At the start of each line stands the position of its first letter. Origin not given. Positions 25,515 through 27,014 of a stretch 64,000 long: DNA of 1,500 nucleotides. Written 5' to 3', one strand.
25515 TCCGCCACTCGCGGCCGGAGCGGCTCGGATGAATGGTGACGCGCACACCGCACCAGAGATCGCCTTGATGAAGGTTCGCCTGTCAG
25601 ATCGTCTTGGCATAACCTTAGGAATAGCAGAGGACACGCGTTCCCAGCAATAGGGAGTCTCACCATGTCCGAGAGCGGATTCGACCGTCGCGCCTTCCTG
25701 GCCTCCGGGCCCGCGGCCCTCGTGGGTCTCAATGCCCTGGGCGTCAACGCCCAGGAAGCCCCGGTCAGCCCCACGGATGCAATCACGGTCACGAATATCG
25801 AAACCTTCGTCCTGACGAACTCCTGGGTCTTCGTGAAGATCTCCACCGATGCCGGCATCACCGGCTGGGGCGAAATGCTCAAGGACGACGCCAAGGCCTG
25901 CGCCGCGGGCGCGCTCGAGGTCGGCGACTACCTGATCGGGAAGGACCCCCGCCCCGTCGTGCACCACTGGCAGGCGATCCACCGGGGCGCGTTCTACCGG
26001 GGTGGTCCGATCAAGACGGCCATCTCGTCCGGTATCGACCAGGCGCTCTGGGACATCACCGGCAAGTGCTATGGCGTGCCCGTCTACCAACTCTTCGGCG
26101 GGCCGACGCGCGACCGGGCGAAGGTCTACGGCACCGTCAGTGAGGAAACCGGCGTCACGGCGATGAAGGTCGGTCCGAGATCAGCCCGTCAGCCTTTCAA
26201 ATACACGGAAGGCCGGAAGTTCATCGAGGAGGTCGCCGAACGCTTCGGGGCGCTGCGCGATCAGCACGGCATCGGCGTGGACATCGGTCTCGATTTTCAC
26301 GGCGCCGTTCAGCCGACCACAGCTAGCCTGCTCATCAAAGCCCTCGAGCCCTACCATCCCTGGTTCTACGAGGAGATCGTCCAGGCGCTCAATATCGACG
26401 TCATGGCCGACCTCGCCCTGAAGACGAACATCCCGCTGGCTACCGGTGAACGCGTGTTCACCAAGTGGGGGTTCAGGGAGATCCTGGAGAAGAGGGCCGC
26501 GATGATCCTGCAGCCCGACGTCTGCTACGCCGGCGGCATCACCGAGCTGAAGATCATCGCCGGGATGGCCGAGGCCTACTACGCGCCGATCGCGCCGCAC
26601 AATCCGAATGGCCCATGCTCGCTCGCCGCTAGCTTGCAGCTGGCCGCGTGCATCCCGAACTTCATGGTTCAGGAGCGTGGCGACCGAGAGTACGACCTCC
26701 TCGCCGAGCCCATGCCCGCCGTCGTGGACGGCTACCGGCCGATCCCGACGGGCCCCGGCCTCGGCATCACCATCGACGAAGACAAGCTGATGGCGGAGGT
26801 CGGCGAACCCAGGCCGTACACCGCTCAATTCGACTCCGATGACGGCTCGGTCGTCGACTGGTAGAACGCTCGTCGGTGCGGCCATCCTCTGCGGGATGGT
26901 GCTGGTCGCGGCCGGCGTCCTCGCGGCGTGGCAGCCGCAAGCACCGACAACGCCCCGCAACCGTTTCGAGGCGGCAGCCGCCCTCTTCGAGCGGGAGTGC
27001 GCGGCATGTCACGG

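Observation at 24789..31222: Exported DgoD-like dehydratase heading a cluster of secreted enzymes: candidate periplasmic non-phosphorylative sugar-acid route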

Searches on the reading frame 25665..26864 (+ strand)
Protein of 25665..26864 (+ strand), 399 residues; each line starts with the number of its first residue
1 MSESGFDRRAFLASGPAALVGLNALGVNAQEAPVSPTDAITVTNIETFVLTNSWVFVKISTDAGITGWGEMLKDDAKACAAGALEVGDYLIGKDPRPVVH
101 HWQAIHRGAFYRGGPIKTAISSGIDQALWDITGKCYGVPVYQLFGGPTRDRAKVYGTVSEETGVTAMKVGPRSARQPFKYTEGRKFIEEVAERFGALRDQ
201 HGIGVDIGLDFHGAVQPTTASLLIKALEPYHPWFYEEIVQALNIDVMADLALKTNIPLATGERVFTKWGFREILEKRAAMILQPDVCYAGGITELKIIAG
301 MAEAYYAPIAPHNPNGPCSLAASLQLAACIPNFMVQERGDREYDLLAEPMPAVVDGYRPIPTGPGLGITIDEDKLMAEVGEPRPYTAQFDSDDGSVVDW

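Call 3: search_protein_families(library=pfam, proteins=[window:25665-26864:+], max_evalue=0.001)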
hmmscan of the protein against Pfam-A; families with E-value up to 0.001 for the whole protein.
window:25665-26864:+ (399 aa): 2 families
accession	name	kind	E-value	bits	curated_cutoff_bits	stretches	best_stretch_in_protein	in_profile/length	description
PF13378.12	MR_MLE_C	-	2.3e-55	188.1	29.4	1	160-374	11-219/219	Enolase C-terminal domain-like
PF02746.21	MR_MLE_N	-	3.9e-18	66.2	22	1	49-145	23-117/117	Mandelate racemase / muconate lactonizing enzyme, N-terminal domain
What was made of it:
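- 25665..26864 (+): DgoD-family (enolase superfamily) acid-sugar dehydratase precursor, 399 aa. Pfam MR_MLE_N/C (call 3).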

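Call 4: search_protein_families(library=ncbifam, proteins=[window:25665-26864:+], max_evalue=0.001)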
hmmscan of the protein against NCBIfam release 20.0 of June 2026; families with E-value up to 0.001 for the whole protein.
window:25665-26864:+ (399 aa): 9 families
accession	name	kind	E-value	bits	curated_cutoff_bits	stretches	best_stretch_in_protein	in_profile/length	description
NF010624.0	PRK14017.1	equivalog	2e-106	356.3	311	1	41-399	2-382/382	galactonate dehydratase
NF043051.1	ManoateDhtManD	equivalog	6.4e-53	180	550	2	42-161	3-126/403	D-mannonate dehydratase ManD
NF040790.2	glucon_galact_dh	equivalog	2.7e-52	177.9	750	1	53-378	24-369/390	bifunctional D-gluconate/D-galactonate dehydratase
NF011654.0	PRK15072.1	subfamily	1.7e-49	168.8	430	2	182-399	184-404/404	D-galactonate dehydratase family protein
NF040866.1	AraD_Arch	equivalog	1.7e-38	132.6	650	1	54-373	34-364/372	arabinonate dehydratase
NF011968.0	PRK15440.1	equivalog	1.8e-26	92.9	393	1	78-314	82-321/395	L-rhamnonate dehydratase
NF047820.1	TalGalacDh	equivalog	1.4e-25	90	500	1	38-373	22-359/371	L-talarate/galactarate dehydratase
TIGR02534.1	mucon_cyclo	subfamily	1.4e-18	67.1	334.95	1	52-375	27-362/368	muconate/chloromuconate family cycloisomerase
NF043002.1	HProlDhtase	equivalog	1.2e-14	54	500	1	55-163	34-144/366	cis-3-hydroxy-L-proline dehydratase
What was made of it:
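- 25665..26864 (+): NF010624 at 356 bits against a 311 cutoff (call 4).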

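Call 5: find_homologous_proteins(query=window:25665-26864:+, max_evalue=1e-30)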
Query window:25665-26864:+ (399 aa): 7995 proteins with E <= 1e-30 among 8000 candidates; the best 120 are listed.
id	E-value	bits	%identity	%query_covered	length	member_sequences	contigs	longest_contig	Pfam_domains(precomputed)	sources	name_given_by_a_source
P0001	5.6e-272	920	100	100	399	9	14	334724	PF13378.13,PF02746.22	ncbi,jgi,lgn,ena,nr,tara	ncbi:MAG: galactonate dehydratase [Vicinamibacterales bacterium]|jgi:galactonate dehydratase|nr:gala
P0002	1.2e-225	767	82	100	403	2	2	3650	PF13378.13,PF02746.22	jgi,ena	-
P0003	5.2e-224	762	83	100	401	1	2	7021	PF13378.13,PF02746.22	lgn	-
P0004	3.7e-223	759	83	100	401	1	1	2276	PF13378.13,PF02746.22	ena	-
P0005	5.5e-223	758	83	100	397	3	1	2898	PF13378.13,PF02746.22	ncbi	-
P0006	5.6e-223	758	82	100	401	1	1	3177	PF13378.13,PF02746.22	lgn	-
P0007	1.0e-222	758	83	100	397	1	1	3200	PF13378.13,PF02746.22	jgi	-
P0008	2.1e-222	756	82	100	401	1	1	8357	PF13378.13,PF02746.22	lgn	-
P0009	6.3e-222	755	82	100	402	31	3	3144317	PF13378.13,PF02746.22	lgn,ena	-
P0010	7.6e-222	755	85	96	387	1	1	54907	PF13378.13,PF02746.22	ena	-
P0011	1.2e-221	754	81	100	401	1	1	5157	PF13378.13,PF02746.22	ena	-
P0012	1.6e-221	754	82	100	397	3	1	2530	PF13378.13,PF02746.22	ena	-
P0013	4.9e-221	752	81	100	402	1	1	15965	PF13378.13,PF02746.22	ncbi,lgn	-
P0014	2.3e-220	750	81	100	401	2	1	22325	PF13378.13,PF02746.22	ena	-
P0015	3.6e-220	749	81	100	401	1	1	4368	PF13378.13,PF02746.22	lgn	-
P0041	1.0e-213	728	80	100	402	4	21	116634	PF13378.13,PF02746.22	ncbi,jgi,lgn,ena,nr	ncbi:MAG: galactonate dehydratase [Opitutales bacterium]|jgi:galactonate dehydratase|nr:galactonate 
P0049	2.8e-213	726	78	100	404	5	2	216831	PF13378.13,PF02746.22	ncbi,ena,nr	ncbi:MAG: galactonate dehydratase [Pirellulaceae bacterium]|nr:galactonate dehydratase [Pirellulacea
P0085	1.7e-211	721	79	98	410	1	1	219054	PF13378.13,PF02746.22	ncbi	ncbi:MAG: galactonate dehydratase [Cyclobacteriaceae bacterium]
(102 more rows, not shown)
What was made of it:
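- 25665..26864 (+): 100% identical to a Vicinamibacterales MAG protein named 'galactonate dehydratase' (call 5).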

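Call 6: search_solved_structures(query=window:25665-26864:+, show_alignments=2)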
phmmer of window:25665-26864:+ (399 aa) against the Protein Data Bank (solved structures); distinct sequences matched with E-value up to 0.001: 154 (the best 60 are shown).
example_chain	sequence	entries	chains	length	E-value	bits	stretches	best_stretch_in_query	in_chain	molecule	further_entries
3rr1_A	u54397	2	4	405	3.8e-75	256.5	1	40-399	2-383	Putative D-galactonate dehydratase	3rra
2gl5_A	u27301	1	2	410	4e-50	174.1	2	192-373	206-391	putative dehydratase protein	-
4e6m_A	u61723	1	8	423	4.4e-50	174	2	192-373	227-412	Putative dehydratase protein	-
4e4u_A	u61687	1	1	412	2.1e-49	171.8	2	161-376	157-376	Mandalate racemase/muconate lactonizing enzyme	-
2o56_A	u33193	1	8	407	3.9e-49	170.9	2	191-372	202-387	Putative mandelate racemase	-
2poz_A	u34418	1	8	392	7.8e-49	169.9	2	186-370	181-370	Putative dehydratase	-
2pod_A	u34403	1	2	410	1.6e-48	168.9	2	161-372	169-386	Mandelate racemase / muconate lactonizing enzyme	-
4jn7_A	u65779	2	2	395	5.1e-47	163.9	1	55-337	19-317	ENOLASE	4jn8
3rcy_A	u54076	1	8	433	1.5e-44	155.8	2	198-374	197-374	Mandelate racemase/muconate lactonizing enzyme-like protein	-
3thu_A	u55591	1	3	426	3.2e-44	154.7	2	184-399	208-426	Mandelate racemase / muconate lactonizing enzyme family protein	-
2qq6_A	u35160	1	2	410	5.3e-44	154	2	188-375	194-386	Mandelate racemase/muconate lactonizing enzyme-like protein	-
4e5t_A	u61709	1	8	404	5.1e-43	150.8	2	159-377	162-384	Mandelate racemase / muconate lactonizing enzyme, C-terminal domain protein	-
2ox4_A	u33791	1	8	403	6.9e-43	150.3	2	191-372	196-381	Putative mandelate racemase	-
3vcn_A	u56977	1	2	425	8.9e-42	146.7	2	53-169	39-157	MANNONATE DEHYDRATASE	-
4gme_A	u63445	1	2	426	8.9e-42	146.7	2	53-169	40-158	Mandelate racemase/muconate lactonizing enzyme family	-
5olc_A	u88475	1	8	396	2.4e-31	112.3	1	55-376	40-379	Galactonate dehydratase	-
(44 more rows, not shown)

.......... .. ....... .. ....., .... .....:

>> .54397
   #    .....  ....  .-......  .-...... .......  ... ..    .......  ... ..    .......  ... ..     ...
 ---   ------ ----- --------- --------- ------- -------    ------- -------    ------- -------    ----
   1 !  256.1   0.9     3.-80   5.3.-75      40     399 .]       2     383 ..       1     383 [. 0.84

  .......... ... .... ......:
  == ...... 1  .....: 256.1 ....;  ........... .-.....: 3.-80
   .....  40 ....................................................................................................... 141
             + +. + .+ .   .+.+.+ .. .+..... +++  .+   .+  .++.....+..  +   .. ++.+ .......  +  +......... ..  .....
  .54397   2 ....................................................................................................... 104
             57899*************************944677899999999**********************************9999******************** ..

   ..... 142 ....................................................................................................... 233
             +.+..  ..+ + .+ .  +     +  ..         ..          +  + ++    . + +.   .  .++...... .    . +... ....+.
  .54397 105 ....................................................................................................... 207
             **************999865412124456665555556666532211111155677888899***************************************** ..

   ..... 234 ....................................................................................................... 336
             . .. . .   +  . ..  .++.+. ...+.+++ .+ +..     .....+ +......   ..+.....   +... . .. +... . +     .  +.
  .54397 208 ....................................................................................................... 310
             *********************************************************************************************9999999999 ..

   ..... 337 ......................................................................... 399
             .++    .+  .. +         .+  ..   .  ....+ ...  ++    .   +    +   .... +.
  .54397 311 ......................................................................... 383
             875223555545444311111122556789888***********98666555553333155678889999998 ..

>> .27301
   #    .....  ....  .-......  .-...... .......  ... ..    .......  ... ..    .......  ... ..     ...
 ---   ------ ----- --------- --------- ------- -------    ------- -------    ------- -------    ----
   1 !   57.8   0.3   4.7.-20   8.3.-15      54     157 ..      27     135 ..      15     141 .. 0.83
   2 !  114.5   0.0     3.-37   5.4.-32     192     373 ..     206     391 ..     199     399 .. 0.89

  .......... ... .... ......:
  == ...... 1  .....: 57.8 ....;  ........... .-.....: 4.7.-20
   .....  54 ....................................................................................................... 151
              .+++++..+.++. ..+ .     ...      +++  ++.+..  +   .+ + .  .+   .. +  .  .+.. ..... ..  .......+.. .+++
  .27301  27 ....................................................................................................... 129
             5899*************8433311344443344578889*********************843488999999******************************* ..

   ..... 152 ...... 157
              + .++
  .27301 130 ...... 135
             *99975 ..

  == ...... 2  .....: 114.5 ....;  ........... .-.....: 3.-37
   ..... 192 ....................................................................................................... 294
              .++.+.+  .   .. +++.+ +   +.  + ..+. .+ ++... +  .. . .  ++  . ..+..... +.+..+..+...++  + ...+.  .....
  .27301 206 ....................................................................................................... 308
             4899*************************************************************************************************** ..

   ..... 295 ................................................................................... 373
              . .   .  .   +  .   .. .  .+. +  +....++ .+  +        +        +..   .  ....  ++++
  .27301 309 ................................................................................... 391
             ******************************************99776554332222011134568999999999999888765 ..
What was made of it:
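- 25665..26864 (+): PDB 3rr1 at E 4e-75 (call 6).
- Checked: The closest solved structure is the Ralstonia DgoD 3rr1 (E 4e-75, query 40-399; call 6).
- The loop after GWGE differs from the solved DgoD 3rr1 (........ here against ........; call 6). The clade is below 50% identical to solved DgoD and differs in the loop after GWGE (call 6). 3,6-anhydro-galactonate cycloisomerase (5olc) is a much weaker match, at 2.4e-31 (call 6).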

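Call 8: find_encoding_contigs(protein=P0049, flank=10000, max_places=2)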
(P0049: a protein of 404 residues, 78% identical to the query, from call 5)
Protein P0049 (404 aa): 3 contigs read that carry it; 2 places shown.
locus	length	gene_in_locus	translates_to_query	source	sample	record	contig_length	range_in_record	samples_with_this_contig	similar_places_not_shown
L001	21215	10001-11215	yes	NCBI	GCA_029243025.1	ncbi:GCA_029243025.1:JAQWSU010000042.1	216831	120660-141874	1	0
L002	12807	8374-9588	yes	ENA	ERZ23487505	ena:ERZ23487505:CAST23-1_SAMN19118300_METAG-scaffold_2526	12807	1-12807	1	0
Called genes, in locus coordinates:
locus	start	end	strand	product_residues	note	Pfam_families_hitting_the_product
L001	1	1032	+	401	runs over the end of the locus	PF01546:Peptidase_M20, PF07687:M20_dimer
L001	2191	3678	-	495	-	PF08245:Mur_ligase_M, PF02875:Mur_ligase_C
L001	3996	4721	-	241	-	PF02633:Creatininase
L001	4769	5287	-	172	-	PF01243:PNPOx_N, PF16242:Pyrid_ox_like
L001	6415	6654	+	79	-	-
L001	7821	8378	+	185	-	-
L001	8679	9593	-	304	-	PF01063:Aminotran_4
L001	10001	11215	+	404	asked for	PF02746:MR_MLE_N, PF13378:MR_MLE_C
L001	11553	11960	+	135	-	-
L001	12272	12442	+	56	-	-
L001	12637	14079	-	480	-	PF00884:Sulfatase, PF01663:Phosphodiest (faint), PF02995:DUF229 (weak), PF16347:SGSH_C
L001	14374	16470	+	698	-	PF07626:PSD3 (weak), PF07637:PSD5, PF07631:PSD4, PF07627:PSCyt3, PF07624:PSD2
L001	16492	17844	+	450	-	PF07586:HXXSHH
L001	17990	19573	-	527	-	PF01494:FAD_binding_3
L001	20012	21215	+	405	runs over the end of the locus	PF06779:MFS_4, PF07690:MFS_1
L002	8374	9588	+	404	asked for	PF02746:MR_MLE_N, PF13378:MR_MLE_C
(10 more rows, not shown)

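Call 9: find_encoding_contigs(protein=P0041, flank=10000, max_places=2)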
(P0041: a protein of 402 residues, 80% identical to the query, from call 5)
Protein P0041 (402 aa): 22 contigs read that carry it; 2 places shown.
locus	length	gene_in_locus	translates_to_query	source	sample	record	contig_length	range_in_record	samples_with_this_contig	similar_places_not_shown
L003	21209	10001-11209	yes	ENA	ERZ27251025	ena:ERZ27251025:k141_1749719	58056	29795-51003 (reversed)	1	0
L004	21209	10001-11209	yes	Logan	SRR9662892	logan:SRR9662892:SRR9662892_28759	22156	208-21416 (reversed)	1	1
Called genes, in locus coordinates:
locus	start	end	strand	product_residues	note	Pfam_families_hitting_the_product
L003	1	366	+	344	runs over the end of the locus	PF00356:LacI, PF13377:Peripla_BP_3 (faint)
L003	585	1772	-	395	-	PF20311:DUF6607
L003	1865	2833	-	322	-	PF08450:SGL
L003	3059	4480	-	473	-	PF00884:Sulfatase, PF16347:SGSH_C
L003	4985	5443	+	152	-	PF04542:Sigma70_r2 (weak)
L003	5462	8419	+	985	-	PF07635:PSCyt1, PF07583:PSCyt2, PF07587:PSD1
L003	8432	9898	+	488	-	PF07394:DUF1501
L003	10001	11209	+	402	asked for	PF02746:MR_MLE_N, PF13378:MR_MLE_C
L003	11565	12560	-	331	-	PF02424:ApbE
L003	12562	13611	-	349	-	-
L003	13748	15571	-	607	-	PF00890:FAD_binding_2 (weak), PF07992:Pyr_redox_2 (weak), PF12831:FAD_oxidored, PF13450:NAD_binding_8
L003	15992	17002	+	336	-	PF03480:DctP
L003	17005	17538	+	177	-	PF04290:DctQ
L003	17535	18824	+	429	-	PF06808:DctM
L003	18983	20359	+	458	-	PF13243:SQHop_cyclase_C (faint), PF09492:Pec_lyase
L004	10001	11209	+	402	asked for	PF02746:MR_MLE_N, PF13378:MR_MLE_C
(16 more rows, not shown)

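Call 10: find_encoding_contigs(protein=P0085, flank=10000, max_places=2)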
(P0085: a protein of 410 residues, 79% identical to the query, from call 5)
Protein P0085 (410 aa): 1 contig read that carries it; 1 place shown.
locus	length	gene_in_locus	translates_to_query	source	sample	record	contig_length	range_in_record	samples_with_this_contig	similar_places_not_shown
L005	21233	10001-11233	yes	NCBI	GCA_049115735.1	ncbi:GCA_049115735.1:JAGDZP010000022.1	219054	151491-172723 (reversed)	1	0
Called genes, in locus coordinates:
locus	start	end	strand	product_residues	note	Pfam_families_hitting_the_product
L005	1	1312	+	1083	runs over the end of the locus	PF01839:FG-GAP (faint), PF13517:FG-GAP_3, PF07593:UnbV_ASPIC, PF13517:FG-GAP_3 (weak)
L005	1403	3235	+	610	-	PF00884:Sulfatase, PF16347:SGSH_C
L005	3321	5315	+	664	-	PF07635:PSCyt1 (weak), PF07626:PSD3, PF07637:PSD5, PF07631:PSD4, PF07627:PSCyt3, PF07624:PSD2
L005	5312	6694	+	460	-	PF07586:HXXSHH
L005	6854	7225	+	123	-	PF13366:PDDEXK_3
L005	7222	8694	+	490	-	PF09990:DUF2231, PF07635:PSCyt1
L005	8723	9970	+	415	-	PF01566:Nramp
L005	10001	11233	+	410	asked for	PF02746:MR_MLE_N, PF13378:MR_MLE_C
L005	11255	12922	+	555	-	PF00884:Sulfatase, PF01663:Phosphodiest (faint), PF16347:SGSH_C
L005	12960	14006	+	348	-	PF06283:ThuA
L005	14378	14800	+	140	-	-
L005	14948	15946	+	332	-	PF04307:YdjM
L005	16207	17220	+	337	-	PF01408:GFO_IDH_MocA, PF03447:NAD_binding_3 (weak), PF02894:GFO_IDH_MocA_C, PF22725:GFO_IDH_MocA_C3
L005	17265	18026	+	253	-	PF23441:SDR (weak), PF00106:adh_short, PF08659:KR, PF13561:adh_short_C2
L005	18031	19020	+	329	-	PF01636:APH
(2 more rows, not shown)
